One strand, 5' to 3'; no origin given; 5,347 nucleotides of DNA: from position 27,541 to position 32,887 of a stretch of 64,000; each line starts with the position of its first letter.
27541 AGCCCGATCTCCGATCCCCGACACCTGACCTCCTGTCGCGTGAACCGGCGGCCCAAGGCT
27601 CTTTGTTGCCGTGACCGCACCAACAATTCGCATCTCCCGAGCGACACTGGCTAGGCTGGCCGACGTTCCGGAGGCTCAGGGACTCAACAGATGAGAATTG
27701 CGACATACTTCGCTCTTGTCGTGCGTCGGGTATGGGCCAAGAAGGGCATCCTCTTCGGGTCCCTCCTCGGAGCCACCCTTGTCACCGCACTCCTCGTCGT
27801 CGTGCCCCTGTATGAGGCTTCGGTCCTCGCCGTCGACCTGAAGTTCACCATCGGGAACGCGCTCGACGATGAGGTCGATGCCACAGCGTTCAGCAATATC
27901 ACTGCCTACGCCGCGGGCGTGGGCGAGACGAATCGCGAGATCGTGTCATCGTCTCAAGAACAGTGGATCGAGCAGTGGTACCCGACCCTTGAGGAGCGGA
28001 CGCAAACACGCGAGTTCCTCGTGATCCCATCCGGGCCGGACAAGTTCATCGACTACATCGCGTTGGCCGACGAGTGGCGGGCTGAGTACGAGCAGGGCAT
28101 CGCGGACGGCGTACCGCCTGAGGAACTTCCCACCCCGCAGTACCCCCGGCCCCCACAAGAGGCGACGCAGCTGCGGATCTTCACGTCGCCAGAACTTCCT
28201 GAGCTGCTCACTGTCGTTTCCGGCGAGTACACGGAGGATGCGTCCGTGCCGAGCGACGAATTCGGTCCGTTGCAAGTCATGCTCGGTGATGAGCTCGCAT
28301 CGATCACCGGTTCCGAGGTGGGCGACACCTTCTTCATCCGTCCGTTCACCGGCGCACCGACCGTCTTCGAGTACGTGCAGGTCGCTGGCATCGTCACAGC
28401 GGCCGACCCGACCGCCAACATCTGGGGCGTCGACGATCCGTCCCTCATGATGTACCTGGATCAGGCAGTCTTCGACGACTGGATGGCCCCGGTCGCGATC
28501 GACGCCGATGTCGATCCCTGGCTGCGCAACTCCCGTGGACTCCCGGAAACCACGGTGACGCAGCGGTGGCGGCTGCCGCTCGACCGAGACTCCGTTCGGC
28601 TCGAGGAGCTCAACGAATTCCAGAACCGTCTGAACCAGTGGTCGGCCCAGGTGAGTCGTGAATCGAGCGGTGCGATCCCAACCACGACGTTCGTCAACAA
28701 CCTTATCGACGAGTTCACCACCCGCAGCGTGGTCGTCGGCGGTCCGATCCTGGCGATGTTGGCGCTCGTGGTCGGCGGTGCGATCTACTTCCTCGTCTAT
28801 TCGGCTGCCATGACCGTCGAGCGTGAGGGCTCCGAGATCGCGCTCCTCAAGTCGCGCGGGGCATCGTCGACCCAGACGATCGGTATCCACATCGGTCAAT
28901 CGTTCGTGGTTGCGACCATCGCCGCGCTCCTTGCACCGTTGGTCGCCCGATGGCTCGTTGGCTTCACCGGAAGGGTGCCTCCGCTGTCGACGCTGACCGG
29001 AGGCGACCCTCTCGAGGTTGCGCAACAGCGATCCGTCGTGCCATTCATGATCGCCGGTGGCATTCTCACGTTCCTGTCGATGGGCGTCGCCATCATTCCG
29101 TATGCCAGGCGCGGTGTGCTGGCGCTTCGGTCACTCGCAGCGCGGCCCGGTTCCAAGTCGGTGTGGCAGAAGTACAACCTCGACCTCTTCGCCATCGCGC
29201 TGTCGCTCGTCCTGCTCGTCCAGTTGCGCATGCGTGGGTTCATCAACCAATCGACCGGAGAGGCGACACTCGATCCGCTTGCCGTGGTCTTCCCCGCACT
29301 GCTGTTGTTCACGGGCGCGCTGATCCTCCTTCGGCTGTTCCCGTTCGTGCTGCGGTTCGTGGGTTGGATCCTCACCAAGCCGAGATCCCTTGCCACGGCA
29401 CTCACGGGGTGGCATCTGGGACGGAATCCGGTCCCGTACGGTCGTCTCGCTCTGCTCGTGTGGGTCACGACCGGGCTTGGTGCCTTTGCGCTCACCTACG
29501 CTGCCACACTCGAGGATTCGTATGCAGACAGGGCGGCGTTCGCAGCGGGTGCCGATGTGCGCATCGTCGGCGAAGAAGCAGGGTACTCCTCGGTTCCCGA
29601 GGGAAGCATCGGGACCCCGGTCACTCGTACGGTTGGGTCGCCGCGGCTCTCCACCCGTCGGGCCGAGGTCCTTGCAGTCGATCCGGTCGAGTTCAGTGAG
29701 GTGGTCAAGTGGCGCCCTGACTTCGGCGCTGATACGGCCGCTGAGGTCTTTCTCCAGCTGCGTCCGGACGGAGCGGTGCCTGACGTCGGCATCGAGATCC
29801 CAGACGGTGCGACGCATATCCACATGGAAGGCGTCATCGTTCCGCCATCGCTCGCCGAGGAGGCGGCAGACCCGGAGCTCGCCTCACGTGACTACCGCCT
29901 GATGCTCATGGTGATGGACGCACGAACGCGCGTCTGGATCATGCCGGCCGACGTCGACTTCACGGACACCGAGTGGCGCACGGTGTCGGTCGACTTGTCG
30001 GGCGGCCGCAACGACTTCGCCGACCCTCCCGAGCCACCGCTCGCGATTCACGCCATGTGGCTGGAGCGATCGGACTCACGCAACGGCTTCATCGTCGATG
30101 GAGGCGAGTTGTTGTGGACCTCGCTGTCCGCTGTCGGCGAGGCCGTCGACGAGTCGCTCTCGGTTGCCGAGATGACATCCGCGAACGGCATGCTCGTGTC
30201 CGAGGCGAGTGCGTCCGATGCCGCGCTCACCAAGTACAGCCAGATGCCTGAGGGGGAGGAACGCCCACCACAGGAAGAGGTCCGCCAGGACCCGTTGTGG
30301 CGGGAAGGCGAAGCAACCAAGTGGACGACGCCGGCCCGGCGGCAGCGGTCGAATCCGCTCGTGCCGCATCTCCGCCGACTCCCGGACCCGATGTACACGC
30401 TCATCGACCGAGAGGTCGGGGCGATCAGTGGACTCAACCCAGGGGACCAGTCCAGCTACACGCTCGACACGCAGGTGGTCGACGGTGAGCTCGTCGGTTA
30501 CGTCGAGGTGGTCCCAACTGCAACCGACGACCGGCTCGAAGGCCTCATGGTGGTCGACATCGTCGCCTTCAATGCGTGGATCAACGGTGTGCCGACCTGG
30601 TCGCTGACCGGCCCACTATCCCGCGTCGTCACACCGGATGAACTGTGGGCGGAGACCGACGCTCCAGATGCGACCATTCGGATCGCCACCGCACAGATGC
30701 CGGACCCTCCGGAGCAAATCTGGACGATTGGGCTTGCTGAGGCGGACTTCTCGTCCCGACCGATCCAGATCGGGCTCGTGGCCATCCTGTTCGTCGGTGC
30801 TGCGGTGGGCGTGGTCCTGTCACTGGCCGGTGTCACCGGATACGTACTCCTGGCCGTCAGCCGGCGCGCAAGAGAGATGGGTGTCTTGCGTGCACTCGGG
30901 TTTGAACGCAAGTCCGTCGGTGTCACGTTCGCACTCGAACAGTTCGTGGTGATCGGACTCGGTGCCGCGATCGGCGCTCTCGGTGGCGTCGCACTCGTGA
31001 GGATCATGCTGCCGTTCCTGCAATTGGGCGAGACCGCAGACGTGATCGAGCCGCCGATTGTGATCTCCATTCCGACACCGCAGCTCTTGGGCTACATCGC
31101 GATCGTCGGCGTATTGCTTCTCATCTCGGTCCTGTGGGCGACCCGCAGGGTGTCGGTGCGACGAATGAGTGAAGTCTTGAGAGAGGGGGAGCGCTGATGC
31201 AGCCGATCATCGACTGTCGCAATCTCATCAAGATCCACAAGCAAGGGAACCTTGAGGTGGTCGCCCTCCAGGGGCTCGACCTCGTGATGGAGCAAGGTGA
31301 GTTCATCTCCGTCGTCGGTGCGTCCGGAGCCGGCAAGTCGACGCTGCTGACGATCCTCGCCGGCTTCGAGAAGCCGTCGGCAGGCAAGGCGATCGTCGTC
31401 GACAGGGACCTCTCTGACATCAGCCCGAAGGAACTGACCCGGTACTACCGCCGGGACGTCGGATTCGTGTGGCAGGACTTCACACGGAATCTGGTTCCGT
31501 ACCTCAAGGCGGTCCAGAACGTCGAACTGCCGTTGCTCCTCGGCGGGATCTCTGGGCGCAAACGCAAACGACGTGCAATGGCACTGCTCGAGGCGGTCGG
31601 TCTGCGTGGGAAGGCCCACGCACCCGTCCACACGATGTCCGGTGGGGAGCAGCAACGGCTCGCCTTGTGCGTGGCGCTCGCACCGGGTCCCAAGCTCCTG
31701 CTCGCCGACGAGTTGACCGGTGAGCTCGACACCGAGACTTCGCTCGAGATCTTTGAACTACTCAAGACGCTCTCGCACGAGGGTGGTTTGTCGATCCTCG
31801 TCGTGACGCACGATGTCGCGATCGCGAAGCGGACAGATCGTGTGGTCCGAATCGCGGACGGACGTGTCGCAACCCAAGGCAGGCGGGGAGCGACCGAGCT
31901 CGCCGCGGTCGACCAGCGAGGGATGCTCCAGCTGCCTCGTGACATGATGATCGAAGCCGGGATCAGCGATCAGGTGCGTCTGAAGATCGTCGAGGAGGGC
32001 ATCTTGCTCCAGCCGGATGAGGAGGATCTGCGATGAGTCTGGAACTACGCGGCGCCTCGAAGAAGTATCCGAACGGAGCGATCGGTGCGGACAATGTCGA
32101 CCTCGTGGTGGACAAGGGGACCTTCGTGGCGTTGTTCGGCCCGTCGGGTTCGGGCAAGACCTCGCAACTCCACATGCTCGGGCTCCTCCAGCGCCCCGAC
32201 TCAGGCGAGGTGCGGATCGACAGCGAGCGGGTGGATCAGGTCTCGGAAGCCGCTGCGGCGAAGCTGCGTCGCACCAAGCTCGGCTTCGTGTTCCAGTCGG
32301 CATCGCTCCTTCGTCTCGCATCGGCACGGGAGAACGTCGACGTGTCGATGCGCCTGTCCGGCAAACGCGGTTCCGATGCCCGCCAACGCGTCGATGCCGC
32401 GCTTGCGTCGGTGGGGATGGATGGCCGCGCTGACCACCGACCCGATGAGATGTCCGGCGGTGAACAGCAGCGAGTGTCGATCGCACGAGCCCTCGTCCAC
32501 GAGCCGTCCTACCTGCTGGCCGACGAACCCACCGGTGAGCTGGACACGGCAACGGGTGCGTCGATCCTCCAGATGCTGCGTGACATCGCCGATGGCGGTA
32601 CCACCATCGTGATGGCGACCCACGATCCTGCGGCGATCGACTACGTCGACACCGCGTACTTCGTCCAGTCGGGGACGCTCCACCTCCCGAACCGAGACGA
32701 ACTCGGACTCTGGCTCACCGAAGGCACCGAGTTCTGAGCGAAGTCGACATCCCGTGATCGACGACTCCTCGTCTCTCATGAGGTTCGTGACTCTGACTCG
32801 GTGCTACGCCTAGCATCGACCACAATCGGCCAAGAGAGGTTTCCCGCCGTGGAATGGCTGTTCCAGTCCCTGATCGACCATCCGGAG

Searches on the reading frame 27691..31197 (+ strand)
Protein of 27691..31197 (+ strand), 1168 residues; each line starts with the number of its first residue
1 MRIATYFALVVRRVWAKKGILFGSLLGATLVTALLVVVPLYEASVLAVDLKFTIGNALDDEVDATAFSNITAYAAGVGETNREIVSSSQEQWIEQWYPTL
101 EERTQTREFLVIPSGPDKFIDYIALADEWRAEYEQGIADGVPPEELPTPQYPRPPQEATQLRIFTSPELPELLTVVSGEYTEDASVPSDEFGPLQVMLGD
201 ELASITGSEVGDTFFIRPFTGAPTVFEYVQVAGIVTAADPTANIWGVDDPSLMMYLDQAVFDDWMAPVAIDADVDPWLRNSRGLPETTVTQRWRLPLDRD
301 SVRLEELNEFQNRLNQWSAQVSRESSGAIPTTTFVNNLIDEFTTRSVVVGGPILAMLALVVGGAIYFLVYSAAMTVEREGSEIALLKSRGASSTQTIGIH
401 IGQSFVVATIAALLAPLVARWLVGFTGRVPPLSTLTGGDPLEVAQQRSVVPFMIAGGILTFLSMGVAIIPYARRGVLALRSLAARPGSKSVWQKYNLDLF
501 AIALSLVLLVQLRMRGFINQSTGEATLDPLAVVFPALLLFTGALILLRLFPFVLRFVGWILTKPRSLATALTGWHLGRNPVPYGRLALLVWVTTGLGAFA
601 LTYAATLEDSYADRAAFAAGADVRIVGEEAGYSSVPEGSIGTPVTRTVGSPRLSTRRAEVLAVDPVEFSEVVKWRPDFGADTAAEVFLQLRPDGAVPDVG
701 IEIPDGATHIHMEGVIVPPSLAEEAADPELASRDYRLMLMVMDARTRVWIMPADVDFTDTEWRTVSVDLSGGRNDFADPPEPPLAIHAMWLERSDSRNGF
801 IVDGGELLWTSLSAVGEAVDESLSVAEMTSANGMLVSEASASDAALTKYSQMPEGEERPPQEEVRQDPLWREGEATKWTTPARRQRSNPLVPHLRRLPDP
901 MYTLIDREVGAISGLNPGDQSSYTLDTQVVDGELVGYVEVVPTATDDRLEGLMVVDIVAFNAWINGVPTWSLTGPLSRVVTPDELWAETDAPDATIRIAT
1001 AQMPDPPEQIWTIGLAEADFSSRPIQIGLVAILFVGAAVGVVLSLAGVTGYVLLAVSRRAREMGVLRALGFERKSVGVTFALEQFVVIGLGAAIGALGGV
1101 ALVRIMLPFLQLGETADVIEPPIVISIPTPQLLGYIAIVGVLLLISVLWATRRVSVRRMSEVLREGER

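Call 32: search_protein_families(library=pfam, proteins=[window:27691-31197:+], max_evalue=0.00001)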
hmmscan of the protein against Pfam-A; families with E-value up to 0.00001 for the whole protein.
window:27691-31197:+ (1168 aa): 1 family
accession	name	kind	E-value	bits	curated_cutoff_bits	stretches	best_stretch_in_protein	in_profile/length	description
PF02687.27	FtsX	-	2.6e-16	60.2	25.5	2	1036-1150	3-111/120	FtsX-like permease C-terminal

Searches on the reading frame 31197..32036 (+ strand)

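Call 39: search_protein_families(library=pfam, proteins=[window:31197-32036:+], max_evalue=0.00001)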
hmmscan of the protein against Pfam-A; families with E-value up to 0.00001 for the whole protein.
window:31197-32036:+ (279 aa): 2 families
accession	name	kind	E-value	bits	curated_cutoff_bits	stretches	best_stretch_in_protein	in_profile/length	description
PF00005.33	ABC_tran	-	8.1e-28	98.2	25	1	24-174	1-136/137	ABC transporter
PF13304.12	AAA_21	-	1.4e-06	29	27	0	80-209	167-302/304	AAA domain, putative AbiEii toxin, Type IV TA system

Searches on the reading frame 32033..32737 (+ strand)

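Call 39: search_protein_families(library=pfam, proteins=[window:32033-32737:+], max_evalue=0.00001)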
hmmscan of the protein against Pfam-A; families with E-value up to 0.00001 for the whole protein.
window:32033-32737:+ (234 aa): 2 families
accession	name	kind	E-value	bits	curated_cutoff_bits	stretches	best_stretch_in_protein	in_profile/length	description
PF00005.33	ABC_tran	-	3.2e-31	109.2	25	1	20-167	2-136/137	ABC transporter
PF13304.12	AAA_21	-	3e-06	27.9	27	0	124-203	222-304/304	AAA domain, putative AbiEii toxin, Type IV TA system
